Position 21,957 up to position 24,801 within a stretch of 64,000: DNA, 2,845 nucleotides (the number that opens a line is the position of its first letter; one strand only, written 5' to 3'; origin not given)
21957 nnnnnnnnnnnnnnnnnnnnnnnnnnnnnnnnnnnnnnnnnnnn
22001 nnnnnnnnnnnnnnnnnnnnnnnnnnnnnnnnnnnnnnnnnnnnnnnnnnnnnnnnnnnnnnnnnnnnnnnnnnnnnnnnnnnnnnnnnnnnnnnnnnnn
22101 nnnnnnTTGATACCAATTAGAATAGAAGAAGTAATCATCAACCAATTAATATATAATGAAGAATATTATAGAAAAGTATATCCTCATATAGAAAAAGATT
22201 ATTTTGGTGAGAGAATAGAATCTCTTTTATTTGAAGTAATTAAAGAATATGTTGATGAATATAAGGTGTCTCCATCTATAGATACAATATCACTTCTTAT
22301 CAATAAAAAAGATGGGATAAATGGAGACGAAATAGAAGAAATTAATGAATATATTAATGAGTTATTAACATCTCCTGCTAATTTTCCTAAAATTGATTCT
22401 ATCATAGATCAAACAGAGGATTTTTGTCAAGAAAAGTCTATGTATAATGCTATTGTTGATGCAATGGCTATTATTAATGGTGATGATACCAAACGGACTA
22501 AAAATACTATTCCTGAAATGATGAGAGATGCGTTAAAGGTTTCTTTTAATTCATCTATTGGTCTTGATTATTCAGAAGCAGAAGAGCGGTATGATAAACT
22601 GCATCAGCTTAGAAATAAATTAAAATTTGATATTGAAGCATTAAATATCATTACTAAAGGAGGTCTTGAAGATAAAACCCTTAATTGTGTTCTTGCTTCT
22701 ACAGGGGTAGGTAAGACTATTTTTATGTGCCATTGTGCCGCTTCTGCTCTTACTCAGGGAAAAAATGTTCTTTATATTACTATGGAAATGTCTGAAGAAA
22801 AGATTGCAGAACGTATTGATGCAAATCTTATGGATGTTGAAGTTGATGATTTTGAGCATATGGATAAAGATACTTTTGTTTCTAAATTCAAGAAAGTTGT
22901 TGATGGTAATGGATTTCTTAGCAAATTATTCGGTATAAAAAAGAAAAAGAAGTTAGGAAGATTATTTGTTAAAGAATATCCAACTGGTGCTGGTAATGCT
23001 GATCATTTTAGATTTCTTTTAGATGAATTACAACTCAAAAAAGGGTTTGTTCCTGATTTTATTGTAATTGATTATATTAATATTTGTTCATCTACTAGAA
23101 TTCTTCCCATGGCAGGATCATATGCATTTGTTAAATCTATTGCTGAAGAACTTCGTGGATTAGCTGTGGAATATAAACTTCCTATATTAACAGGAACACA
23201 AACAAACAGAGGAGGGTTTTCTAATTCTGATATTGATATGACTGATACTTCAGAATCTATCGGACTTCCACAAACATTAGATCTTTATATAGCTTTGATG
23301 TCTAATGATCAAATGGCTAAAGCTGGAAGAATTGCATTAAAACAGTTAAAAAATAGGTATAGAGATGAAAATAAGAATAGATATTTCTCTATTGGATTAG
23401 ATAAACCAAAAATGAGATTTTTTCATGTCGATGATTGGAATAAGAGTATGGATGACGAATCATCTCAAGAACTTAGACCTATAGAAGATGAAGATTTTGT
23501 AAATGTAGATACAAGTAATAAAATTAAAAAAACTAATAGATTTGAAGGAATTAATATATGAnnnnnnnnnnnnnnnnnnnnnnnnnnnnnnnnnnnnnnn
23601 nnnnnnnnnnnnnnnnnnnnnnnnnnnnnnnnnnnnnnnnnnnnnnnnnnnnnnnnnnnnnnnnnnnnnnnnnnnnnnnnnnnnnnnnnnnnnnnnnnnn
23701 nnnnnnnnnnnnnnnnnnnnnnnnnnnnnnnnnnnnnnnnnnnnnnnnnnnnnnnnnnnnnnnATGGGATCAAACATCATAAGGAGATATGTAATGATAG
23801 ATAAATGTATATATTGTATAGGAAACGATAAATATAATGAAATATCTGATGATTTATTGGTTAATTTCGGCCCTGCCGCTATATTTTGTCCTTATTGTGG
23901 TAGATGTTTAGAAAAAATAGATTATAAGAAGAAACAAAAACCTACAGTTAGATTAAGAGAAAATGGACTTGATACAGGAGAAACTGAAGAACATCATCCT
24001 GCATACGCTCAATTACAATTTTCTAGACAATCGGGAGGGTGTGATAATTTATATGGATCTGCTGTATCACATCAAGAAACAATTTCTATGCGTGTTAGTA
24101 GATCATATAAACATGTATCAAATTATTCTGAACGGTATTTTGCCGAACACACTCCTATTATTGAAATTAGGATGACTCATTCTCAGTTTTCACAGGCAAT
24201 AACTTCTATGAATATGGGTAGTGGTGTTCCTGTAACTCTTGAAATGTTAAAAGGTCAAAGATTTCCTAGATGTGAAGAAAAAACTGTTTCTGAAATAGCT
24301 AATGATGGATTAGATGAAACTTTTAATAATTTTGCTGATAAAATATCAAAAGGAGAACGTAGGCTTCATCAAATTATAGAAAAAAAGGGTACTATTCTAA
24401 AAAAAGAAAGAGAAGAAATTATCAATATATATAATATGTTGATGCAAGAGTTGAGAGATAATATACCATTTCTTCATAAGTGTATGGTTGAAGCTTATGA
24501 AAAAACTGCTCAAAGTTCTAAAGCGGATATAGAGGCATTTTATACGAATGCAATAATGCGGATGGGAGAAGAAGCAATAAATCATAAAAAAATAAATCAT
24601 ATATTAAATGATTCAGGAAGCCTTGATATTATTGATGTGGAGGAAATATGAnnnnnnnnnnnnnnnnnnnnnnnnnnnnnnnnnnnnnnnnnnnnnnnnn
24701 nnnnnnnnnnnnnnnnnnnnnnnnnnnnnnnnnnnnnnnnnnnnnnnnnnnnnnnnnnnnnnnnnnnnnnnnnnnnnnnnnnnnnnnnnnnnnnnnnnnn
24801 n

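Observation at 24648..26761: Candidate anti-defence island: metallophosphoesterase, NADAR and DHH/DHHA1 phosphoesterase, inserted between helicase and primase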

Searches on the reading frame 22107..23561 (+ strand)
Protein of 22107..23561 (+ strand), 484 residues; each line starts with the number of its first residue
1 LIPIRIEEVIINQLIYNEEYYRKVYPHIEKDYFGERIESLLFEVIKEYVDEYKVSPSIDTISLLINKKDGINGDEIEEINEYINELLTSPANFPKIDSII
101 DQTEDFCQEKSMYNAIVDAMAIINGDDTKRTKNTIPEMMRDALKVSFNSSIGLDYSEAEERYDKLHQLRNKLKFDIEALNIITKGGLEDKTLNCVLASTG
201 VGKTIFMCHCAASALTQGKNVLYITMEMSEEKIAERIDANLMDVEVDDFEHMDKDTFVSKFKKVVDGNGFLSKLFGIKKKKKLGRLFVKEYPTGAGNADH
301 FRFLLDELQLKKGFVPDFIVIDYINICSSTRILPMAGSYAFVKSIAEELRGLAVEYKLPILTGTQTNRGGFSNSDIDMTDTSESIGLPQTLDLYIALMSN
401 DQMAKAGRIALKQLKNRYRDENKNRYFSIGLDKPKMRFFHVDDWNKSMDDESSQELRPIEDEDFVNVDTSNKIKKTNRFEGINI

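Call 3: search_protein_families(library=pfam, proteins=[window:22107-23561:+], max_evalue=0.01)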
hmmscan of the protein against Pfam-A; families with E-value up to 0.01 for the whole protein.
window:22107-23561:+ (484 aa): 6 families
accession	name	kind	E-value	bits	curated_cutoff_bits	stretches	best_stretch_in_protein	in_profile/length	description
PF03796.21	DnaB_C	-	1.3e-14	54.6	27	1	176-399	6-213/255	DnaB-like helicase C terminal domain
PF06745.19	ATPase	-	1.9e-08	34.4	26.6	1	175-261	4-89/231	KaiC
PF13481.12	AAA_25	-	7.9e-07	29.3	27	1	168-254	11-108/195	AAA domain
PF00772.26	DnaB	-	0.00047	20.6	23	1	4-98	6-96/103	DnaB-like helicase N terminal domain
PF04851.21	ResIII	-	0.0027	18.1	22.5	1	177-251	10-83/164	Type III restriction enzyme, res subunit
PF25199.1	nSTAND_NTPase5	-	0.0098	16.2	34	0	190-248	41-104/145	Novel STAND NTPase 5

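Call 4: search_protein_families(library=phrogs, proteins=[window:22107-23561:+], max_evalue=0.001)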
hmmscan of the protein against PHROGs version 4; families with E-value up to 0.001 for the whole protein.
window:22107-23561:+ (484 aa): 5 families
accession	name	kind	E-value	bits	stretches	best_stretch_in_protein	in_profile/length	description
phrog_19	-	DNA, RNA and nucleotide metabolism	8.1e-109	366.2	1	3-464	160-597/621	DnaB-like replicative helicase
phrog_239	-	DNA, RNA and nucleotide metabolism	7e-22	79.2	1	158-460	323-618/801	DNA primase/helicase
phrog_243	-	DNA, RNA and nucleotide metabolism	6.6e-09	36.1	1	186-439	31-266/273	DnaB-like replicative helicase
phrog_26214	-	unknown function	6.9e-05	22.6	0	170-245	35-108/420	-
phrog_97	-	other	9.5e-05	22.8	1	133-232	13-117/506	UvsX-like recombinase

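Call 11: search_dna_similar(query=window:22107-23561:+, collection=phages, mode=protein, max_rows=25, max_evalue=1e-20)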
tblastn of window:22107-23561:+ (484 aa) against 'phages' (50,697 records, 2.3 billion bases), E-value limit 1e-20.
Records with a match: 2513; places in all: 2516; records where one place covers at least 80% of the query: 2454.
Best place of each record, by identity: <60% 2513.
By first word of the organism name: Escherichia 639; Synechococcus 377; Klebsiella 321; Salmonella 199; Vibrio 136; Shigella 89; Aeromonas 81; Acinetobacter 71; Cyanophage 61; Enterobacter 59; and 54 more.
By host as written in the record: - 461; Escherichia coli 271; Klebsiella pneumoniae 108; Synechococcus 107; Synechococcus sp. 38; Escherichia coli O157:H7 35; Salmonella enterica 30; Aeromonas salmonicida 29; and 545 more.
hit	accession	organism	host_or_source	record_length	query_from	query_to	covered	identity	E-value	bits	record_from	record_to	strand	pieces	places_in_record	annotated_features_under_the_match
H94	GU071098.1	Synechococcus phage S-SSM7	Synechococcus sp. WH8109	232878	6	479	98%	45.7%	1e-114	377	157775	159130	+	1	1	gp41: DNA primase-helicase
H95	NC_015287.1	Synechococcus phage S-SSM7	Synechococcus sp. WH8109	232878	6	479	98%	45.7%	1e-114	377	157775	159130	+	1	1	gp41: DNA primase-helicase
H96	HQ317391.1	Cyanophage S-SSM6a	Synechococcus sp. WH8109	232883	6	479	98%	45.7%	1e-114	377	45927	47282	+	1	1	DNA primase/helicase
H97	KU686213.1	Synechococcus phage S-CAM7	Synechococcus sp.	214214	5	472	97%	45.9%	2e-121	396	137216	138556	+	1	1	DNA primase/helicase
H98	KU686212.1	Synechococcus phage S-CAM7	Synechococcus sp.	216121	5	472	97%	45.9%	2e-121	396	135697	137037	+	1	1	DNA primase/helicase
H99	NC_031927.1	Synechococcus phage S-CAM7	Synechococcus sp.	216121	5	472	97%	45.9%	2e-121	396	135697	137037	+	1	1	DNA primase/helicase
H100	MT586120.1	Synechococcus phage S-CAM7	Synechococcus sp. WH 7803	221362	5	472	97%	45.9%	2e-121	396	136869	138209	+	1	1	ATP-dependent helicase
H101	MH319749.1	Marine virus AG-345-F15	single cell amplified by WGA-X; seawater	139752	5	483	99%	44.1%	8e-116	380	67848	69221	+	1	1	record has no annotation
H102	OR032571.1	Synechococcus phage DSL-LC02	Synechococcus sp.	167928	5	481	99%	43.8%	5e-116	381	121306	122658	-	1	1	DNA primase | recombinase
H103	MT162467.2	Synechococcus phage S-H34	Synechococcus sp. MW02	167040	6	479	98%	44.0%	8e-109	360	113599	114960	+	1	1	DNA primase/helicase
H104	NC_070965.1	Synechococcus phage S-H34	Synechococcus sp. MW02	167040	6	479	98%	44.0%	8e-109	360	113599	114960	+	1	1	DnaB-like replicative helicase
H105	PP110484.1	Synechococcus phage MA01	Synechococcus sp. MW02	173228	6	479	98%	44.0%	9e-109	360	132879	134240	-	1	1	DNA primase/helicase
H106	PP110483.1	Synechococcus phage MA10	Synechococcus sp. MW02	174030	6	479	98%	44.0%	9e-109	360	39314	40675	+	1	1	DNA primase/helicase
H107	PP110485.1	Synechococcus phage ME01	Synechococcus sp. MW02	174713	6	479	98%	44.0%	9e-109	360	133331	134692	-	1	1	DNA primase/helicase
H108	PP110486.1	Synechococcus phage MC09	Synechococcus sp. MW02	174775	6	479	98%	44.0%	9e-109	360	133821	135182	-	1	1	recombination protein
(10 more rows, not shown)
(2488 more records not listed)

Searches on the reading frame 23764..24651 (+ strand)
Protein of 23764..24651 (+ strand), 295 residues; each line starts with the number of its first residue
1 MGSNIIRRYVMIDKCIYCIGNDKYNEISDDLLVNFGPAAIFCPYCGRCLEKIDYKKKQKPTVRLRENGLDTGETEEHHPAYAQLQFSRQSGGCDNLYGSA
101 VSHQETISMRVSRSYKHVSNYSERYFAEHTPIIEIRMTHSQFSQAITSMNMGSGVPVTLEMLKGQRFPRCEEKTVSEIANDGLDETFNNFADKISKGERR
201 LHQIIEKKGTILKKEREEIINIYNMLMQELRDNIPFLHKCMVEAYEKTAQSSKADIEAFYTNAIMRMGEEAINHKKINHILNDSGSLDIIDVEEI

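Call 3: search_protein_families(library=pfam, proteins=[window:23764-24651:+], max_evalue=0.01)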
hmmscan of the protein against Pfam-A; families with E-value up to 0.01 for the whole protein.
window:23764-24651:+ (295 aa): 1 family
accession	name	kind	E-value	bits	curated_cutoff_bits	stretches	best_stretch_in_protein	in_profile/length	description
PF09548.15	Spore_III_AB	-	0.0038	17.7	32.5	0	214-275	24-83/170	Stage III sporulation protein AB (spore_III_AB)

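Call 4: search_protein_families(library=phrogs, proteins=[window:23764-24651:+], max_evalue=0.001)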
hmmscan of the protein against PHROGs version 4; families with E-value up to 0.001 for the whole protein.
window:23764-24651:+ (295 aa): 1 family
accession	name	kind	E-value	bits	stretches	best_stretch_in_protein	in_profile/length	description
phrog_6452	-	unknown function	1.9e-39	136.5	1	55-282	3-231/236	-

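Call 6: search_protein_families(library=padloc, proteins=[window:23764-24651:+], max_evalue=0.01)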
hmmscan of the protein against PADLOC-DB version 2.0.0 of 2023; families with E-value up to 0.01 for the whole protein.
window:23764-24651:+ (295 aa): 0 families

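Call 7: search_protein_families(library=ncbifam, proteins=[window:23764-24651:+], max_evalue=0.01)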
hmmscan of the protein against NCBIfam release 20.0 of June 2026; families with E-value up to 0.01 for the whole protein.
window:23764-24651:+ (295 aa): 1 family
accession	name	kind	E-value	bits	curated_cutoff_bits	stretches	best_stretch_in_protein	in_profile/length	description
TIGR02833.1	spore_III_AB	equivalog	0.0044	17.1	146.5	0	214-272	24-82/170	stage III sporulation protein SpoIIIAB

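Call 50: search_dna_similar(query=window:23764-24651:+, collection=phages, mode=protein, max_rows=25, max_evalue=0.001)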
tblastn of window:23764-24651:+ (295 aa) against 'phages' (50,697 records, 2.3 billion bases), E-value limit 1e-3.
Records with a match: 92; places in all: 92; records where one place covers at least 80% of the query: 13.
Best place of each record, by identity: <60% 92.
By first word of the organism name: Microbacterium 24; Caulobacter 9; Cronobacter 8; Brevundimonas 7; Escherichia 7; Pectobacterium 6; Enterobacter 5; Stenotrophomonas 4; Burkholderia 4; Klebsiella 3; and 12 more.
By host as written in the record: Caulobacter vibrioides CB15 11; Microbacterium paraoxydans NWU1 8; Microbacterium foliorum NRRL B-24224 7; Brevundimonas pondensis LVF1 6; Stenotrophomonas maltophilia 4; Microbacterium foliorum NRRL B-24224 SEA 4; Enterobacter hormaechei subsp. xiangfangensis 4; Escherichia coli str. K-12 substr. MG1655 4; and 30 more.
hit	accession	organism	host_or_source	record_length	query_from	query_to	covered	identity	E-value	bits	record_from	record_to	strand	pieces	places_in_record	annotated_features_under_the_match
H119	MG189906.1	Stenotrophomonas phage vB_SmaS_DLP_5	Stenotrophomonas maltophilia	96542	53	290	81%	28.9%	1e-17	89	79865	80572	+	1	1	hypothetical protein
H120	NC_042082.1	Stenotrophomonas phage vB_SmaS_DLP_5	Stenotrophomonas maltophilia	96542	53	290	81%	28.9%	1e-17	89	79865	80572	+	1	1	hypothetical protein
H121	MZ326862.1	Stenotrophomonas phage Summit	Stenotrophomonas maltophilia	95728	53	282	78%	29.2%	3e-17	88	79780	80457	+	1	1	hypothetical protein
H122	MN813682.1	Microbacterium phage Matzah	Microbacterium paraoxydans NWU1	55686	40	293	86%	26.2%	3e-14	79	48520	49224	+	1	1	80: hypothetical protein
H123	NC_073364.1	Microbacterium phage Matzah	Microbacterium paraoxydans NWU1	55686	40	293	86%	26.2%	3e-14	79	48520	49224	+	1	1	80: hypothetical protein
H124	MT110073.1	Stenotrophomonas phage vB_SmaS_DLP_3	Stenotrophomonas maltophilia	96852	53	273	75%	29.3%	4e-16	84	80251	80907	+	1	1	hypothetical protein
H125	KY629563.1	Sphingobium phage Lacusarx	Sphingobium sp. IP1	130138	58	283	77%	28.2%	2e-20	97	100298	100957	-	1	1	hypothetical protein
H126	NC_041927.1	Sphingobium phage Lacusarx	Sphingobium sp. IP1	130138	58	283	77%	28.2%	2e-20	97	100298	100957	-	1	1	hypothetical protein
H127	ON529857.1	Brevundimonas phage vB_BpoS-Kikimora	Brevundimonas pondensis LVF1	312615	28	275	84%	25.4%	3e-9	64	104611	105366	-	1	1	hypothetical protein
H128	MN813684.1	Microbacterium phage Terij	Microbacterium paraoxydans NWU1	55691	68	294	77%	26.6%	5e-13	75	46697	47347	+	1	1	77: hypothetical protein | 78: hypothetical protein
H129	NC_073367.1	Microbacterium phage Terij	Microbacterium paraoxydans NWU1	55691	68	294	77%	26.6%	5e-13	75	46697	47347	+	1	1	77: hypothetical protein | 78: hypothetical protein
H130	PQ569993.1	Xanthomonas phage Rb1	Xanthomonas campestris pv. campestris ...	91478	54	273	75%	27.5%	1e-13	77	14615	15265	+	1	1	hypothetical protein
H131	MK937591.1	Microbacterium phage Cinna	Microbacterium foliorum NRRL B-24224 SEA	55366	70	293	76%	26.8%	4e-14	78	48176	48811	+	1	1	77: hypothetical protein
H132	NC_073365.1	Microbacterium phage Cinna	Microbacterium foliorum NRRL B-24224 SEA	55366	70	293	76%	26.8%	4e-14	78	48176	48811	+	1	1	77: hypothetical protein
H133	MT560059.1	Pectobacterium phage POP15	Pectobacterium carotovorum subsp. ...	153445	58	285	77%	26.3%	3e-13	76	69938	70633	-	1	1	hypothetical protein (x2)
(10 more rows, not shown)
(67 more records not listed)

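Call 84: search_solved_structures(query=window:23764-24651:+, max_evalue=1)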
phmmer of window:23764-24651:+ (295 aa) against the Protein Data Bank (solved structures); distinct sequences matched with E-value up to 1: 0.
